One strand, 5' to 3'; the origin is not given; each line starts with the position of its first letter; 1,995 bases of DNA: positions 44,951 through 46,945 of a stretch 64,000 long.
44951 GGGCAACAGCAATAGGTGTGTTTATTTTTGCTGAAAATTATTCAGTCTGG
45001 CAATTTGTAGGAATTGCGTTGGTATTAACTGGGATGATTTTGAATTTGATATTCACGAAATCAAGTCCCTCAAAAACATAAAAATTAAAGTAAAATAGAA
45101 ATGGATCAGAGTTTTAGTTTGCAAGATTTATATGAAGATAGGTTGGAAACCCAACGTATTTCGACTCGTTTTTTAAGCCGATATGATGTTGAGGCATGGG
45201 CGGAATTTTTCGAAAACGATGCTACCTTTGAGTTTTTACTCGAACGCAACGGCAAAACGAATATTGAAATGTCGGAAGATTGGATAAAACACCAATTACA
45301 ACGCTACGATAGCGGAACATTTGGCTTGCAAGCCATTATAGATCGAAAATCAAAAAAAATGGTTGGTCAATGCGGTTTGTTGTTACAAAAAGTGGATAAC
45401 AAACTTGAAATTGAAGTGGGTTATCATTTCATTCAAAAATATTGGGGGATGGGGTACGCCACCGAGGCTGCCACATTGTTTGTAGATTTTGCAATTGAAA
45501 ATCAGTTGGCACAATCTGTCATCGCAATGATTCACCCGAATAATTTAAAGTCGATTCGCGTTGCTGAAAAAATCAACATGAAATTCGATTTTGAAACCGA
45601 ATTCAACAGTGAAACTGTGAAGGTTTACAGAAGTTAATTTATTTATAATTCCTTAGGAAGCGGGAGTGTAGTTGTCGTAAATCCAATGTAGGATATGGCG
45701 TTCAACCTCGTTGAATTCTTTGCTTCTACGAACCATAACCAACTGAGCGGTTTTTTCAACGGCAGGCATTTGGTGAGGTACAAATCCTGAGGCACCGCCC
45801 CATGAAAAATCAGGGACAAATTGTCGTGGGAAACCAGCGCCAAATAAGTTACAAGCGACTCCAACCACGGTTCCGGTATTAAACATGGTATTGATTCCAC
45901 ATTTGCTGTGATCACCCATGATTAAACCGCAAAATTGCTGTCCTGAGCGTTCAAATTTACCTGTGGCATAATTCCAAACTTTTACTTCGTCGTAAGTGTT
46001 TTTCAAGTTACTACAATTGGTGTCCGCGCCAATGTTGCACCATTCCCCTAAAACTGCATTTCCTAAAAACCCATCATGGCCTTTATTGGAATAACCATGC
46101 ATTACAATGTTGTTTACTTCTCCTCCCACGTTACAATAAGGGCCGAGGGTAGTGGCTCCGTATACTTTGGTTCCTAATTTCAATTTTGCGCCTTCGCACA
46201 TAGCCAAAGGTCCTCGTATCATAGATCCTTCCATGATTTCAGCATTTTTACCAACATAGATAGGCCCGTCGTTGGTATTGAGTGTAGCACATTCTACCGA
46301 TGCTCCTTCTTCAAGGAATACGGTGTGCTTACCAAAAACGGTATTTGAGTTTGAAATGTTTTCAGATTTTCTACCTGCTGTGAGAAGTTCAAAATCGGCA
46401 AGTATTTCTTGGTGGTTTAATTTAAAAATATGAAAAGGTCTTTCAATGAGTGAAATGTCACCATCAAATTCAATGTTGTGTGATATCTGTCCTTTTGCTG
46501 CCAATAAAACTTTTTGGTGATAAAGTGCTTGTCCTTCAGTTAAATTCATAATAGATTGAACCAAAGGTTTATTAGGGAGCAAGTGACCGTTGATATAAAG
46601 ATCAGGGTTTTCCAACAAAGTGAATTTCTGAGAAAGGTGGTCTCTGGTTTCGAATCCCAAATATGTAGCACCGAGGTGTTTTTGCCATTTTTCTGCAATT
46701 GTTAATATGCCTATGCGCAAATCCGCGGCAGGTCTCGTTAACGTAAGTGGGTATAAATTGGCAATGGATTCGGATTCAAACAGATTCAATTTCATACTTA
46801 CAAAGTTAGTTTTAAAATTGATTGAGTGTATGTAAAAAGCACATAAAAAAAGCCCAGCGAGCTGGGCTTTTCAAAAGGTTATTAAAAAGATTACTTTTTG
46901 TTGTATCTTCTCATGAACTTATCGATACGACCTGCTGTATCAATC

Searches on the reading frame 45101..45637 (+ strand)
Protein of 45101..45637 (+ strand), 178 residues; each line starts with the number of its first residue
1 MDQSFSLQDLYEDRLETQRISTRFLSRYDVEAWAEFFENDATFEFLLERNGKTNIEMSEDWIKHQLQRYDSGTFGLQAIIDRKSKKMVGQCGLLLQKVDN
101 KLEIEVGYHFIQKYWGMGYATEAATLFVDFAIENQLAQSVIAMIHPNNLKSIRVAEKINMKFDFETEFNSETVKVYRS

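Call 4: search_protein_families(library=pfam, proteins=[window:45101-45637:+])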
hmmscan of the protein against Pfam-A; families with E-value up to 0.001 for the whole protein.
window:45101-45637:+ (178 aa): 3 families
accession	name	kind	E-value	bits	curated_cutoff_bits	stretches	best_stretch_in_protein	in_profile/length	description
PF13302.13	Acetyltransf_3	-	2.1e-24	87.2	25.4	1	23-161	5-138/138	Acetyltransferase (GNAT) domain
PF00583.31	Acetyltransf_1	-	2.5e-06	28.2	20.7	1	66-157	28-113/116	Acetyltransferase (GNAT) family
PF12746.13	GNAT_acetyltran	-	0.00045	20.4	26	1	64-165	148-239/243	GNAT acetyltransferase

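Call 47: find_encoding_contigs(protein=window:45101-45637:+, flank=5000, max_places=6)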
Protein window:45101-45637:+ (178 aa): 2 contigs read that carry it; 2 places shown.
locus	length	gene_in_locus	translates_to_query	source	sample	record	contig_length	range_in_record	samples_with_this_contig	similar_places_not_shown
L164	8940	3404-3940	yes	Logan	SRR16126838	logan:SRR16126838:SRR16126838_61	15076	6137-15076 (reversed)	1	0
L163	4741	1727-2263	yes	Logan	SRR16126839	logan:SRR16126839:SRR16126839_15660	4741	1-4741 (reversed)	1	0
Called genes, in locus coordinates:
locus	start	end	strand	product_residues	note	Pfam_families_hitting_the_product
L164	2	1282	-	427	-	?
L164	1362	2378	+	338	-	PF00056:Ldh_1_N, PF02866:Ldh_1_C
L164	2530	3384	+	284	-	PF00892:EamA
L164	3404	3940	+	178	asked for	PF13302:Acetyltransf_3, PF00583:Acetyltransf_1 (weak)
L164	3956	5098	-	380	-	PF13562:NTP_transf_4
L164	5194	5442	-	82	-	PF01197:Ribosomal_L31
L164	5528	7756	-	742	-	PF00912:Transgly, PF28500:PBP_middle, PF00905:Transpeptidase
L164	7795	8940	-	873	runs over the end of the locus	PF00515:TPR_1 (faint), PF07719:TPR_2 (faint), PF13181:TPR_8 (faint), PF13424:TPR_12 (faint), PF14559:TPR_19 (faint), PF13174:TPR_6 (faint)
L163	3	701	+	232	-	?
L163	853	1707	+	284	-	PF00892:EamA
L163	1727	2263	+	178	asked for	PF13302:Acetyltransf_3, PF00583:Acetyltransf_1 (weak)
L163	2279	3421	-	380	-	PF13562:NTP_transf_4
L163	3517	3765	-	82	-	PF01197:Ribosomal_L31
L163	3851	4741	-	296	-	?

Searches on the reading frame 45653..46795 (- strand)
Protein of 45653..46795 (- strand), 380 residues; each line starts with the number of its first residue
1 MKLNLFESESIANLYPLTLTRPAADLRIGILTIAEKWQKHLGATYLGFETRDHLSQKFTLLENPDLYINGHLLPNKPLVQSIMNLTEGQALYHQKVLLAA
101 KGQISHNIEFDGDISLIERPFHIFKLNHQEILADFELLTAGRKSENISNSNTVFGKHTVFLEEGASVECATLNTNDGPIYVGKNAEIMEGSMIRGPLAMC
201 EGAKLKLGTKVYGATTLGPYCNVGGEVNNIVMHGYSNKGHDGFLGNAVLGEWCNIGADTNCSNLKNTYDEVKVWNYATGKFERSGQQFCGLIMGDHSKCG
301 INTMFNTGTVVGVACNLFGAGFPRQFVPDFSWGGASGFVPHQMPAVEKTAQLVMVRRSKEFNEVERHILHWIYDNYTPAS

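Call 4: search_protein_families(library=pfam, proteins=[window:45653-46795:-])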
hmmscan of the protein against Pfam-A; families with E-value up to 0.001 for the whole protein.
window:45653-46795:- (380 aa): 1 family
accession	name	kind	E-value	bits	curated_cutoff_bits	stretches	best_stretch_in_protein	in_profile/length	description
PF13562.11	NTP_transf_4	-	9.1e-39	133.5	27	1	5-143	3-153/153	Sugar nucleotidyl transferase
